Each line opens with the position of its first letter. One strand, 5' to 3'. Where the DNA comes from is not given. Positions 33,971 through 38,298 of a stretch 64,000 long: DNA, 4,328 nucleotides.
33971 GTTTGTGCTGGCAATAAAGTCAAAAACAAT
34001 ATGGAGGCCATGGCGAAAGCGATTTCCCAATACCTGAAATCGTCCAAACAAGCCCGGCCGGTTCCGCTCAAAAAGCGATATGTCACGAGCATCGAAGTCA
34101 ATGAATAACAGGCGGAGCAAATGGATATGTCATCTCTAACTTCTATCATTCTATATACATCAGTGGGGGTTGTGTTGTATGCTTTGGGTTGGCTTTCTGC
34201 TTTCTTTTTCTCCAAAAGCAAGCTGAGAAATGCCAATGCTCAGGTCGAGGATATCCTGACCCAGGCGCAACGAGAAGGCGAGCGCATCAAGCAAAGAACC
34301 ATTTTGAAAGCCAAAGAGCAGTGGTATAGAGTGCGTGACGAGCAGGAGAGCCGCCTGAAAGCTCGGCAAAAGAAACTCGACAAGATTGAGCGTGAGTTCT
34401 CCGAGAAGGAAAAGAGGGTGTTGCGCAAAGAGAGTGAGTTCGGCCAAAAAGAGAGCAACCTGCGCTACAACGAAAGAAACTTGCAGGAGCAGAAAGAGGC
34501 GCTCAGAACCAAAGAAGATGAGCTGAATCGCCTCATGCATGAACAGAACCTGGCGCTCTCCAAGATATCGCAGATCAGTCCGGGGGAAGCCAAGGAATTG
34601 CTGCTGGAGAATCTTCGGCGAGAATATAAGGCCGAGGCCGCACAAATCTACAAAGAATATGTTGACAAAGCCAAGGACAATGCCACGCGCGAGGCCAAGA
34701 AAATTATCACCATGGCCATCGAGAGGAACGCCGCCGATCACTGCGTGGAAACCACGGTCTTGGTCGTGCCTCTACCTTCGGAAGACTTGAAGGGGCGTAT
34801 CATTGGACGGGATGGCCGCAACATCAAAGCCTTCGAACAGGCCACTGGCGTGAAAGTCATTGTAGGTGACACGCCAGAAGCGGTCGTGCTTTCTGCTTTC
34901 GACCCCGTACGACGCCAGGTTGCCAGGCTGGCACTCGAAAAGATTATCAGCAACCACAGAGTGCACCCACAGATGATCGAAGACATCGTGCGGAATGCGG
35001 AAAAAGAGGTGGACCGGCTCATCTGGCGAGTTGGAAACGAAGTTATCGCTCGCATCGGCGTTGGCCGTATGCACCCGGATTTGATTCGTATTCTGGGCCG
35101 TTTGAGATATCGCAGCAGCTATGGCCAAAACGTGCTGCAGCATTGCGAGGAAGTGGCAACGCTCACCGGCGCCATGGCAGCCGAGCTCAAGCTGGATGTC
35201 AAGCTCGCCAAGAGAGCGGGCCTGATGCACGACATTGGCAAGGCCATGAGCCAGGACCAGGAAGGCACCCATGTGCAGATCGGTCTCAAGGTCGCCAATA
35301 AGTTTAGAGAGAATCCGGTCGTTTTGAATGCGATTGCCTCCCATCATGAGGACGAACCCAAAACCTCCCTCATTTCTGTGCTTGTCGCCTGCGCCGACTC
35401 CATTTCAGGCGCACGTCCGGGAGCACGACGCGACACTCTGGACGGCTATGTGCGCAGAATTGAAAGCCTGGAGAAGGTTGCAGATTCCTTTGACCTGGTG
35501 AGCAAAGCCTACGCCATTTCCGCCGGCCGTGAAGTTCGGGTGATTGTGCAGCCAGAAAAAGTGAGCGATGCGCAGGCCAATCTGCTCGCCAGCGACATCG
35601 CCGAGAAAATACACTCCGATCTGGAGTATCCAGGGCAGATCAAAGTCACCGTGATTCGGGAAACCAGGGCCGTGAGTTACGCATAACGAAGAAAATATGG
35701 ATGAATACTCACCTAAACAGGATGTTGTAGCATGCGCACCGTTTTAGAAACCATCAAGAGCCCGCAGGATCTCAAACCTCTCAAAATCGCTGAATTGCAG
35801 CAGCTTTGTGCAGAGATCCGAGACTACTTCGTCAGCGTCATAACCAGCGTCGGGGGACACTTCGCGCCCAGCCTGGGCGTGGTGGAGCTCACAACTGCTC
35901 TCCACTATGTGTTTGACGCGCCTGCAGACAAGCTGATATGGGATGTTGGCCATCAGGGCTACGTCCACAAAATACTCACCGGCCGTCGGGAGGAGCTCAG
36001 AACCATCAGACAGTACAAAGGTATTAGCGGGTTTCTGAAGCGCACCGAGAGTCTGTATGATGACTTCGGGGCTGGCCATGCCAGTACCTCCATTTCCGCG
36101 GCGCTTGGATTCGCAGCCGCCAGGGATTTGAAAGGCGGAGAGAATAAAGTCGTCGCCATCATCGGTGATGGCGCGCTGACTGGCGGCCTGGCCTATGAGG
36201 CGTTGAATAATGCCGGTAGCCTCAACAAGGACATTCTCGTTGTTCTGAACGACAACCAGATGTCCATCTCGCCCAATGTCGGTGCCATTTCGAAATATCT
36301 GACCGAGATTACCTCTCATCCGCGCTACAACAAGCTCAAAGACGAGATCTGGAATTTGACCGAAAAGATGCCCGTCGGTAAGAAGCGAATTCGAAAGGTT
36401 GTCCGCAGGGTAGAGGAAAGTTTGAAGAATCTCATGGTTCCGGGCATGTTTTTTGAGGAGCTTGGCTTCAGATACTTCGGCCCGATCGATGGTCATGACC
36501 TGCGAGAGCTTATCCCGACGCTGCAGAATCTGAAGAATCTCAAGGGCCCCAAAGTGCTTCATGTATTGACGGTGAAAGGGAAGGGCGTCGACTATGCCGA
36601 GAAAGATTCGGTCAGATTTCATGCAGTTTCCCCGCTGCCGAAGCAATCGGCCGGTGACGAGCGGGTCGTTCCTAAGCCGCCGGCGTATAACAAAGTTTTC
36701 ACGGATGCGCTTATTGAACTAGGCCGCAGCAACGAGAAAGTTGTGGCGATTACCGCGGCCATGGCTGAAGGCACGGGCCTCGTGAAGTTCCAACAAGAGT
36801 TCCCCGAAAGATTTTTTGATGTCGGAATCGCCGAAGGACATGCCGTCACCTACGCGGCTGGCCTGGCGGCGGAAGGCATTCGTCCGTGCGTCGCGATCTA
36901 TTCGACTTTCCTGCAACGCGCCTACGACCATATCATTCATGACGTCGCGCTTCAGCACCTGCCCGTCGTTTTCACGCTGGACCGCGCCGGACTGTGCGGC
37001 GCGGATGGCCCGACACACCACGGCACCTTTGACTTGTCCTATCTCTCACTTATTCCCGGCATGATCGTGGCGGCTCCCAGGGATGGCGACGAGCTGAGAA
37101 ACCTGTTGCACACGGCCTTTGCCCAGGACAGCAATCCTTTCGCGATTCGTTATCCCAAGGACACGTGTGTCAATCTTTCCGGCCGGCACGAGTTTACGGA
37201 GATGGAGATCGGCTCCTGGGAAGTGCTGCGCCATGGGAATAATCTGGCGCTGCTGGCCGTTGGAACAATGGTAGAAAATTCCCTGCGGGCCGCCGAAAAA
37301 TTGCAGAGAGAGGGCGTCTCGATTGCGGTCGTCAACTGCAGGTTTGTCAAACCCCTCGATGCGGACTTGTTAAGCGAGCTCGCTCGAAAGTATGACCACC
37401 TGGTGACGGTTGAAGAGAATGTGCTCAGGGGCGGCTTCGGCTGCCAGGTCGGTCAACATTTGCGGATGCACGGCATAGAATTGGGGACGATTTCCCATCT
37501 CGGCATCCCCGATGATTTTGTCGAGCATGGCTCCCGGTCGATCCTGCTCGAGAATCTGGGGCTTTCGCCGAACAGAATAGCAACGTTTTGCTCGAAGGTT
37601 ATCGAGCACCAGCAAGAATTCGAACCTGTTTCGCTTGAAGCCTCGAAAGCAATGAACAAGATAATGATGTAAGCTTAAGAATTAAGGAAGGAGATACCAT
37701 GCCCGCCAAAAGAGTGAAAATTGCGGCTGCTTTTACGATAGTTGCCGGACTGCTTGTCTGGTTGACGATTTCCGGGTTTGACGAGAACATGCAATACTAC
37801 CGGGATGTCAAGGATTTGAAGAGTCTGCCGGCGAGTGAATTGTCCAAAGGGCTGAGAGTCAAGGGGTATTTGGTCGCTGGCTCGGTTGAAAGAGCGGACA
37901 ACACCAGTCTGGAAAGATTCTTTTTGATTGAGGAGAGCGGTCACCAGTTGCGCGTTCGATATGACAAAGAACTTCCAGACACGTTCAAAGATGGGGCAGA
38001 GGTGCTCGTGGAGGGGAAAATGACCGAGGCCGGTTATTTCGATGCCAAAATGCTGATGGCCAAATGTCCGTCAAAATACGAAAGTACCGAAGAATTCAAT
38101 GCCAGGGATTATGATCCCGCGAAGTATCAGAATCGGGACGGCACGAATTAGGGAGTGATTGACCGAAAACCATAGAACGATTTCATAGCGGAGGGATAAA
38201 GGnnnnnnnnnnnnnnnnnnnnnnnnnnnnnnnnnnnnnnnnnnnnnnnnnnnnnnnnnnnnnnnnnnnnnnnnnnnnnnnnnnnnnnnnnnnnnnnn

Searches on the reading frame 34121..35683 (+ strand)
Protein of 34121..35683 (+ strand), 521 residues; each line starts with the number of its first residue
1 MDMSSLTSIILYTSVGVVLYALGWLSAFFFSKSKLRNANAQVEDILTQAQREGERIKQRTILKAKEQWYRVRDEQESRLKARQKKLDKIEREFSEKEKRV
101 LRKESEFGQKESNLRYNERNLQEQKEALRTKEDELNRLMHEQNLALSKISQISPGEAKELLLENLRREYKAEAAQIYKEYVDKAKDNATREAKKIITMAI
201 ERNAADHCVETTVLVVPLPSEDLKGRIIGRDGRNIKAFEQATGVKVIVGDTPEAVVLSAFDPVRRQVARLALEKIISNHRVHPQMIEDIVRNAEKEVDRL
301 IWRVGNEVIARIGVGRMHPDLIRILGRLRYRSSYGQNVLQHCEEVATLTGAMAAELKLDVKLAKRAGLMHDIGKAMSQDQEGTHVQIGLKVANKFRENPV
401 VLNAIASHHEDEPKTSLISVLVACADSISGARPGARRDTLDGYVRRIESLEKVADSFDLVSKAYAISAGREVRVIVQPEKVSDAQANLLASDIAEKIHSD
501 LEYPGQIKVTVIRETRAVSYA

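Call 12: search_protein_families(library=pfam, proteins=[window:34121-35683:+], max_evalue=0.00001)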
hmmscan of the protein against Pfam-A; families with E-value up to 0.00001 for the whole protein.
window:34121-35683:+ (521 aa): 3 families
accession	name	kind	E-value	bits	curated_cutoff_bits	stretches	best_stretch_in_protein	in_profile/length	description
PF12072.13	RNase_Y_N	-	1.2e-41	142.8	32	1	9-207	3-201/201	RNase Y N-terminal region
PF01966.28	HD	-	1.5e-17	64.3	22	1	338-429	1-114/116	HD domain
PF00013.35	KH_1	-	2e-07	31.1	21.5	1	218-270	6-62/66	KH domain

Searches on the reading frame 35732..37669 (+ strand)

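Call 12: search_protein_families(library=pfam, proteins=[window:35732-37669:+], max_evalue=0.00001)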
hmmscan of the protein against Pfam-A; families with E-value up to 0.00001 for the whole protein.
window:35732-37669:+ (646 aa): 4 families
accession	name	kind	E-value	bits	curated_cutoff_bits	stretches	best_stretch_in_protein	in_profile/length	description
PF13292.11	DXP_synthase_N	-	2.3e-122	408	21.2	1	5-280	1-274/274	1-deoxy-D-xylulose-5-phosphate synthase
PF02779.29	Transket_pyr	-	1.6e-47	161.9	27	1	316-477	2-170/174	Transketolase, pyrimidine binding domain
PF02780.25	Transketolase_C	-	1e-30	106.6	25.9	1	494-616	1-124/124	Transketolase, C-terminal domain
PF02775.26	TPP_enzyme_C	-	5.7e-06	26.6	21.9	0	104-177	17-84/151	Thiamine pyrophosphate enzyme, C-terminal TPP binding domain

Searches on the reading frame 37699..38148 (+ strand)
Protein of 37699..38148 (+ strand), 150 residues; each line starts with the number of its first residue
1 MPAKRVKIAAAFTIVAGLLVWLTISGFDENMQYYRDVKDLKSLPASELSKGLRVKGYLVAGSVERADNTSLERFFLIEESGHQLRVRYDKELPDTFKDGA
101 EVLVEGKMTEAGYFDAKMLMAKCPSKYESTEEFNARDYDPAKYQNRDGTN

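Call 12: search_protein_families(library=pfam, proteins=[window:37699-38148:+], max_evalue=0.00001)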
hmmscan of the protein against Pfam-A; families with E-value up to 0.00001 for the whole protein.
window:37699-38148:+ (150 aa): 1 family
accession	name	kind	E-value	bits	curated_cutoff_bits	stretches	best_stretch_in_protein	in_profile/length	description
PF03100.22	CcmE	-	1.2e-23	83.7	24.6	1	31-129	1-98/99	CcmE domain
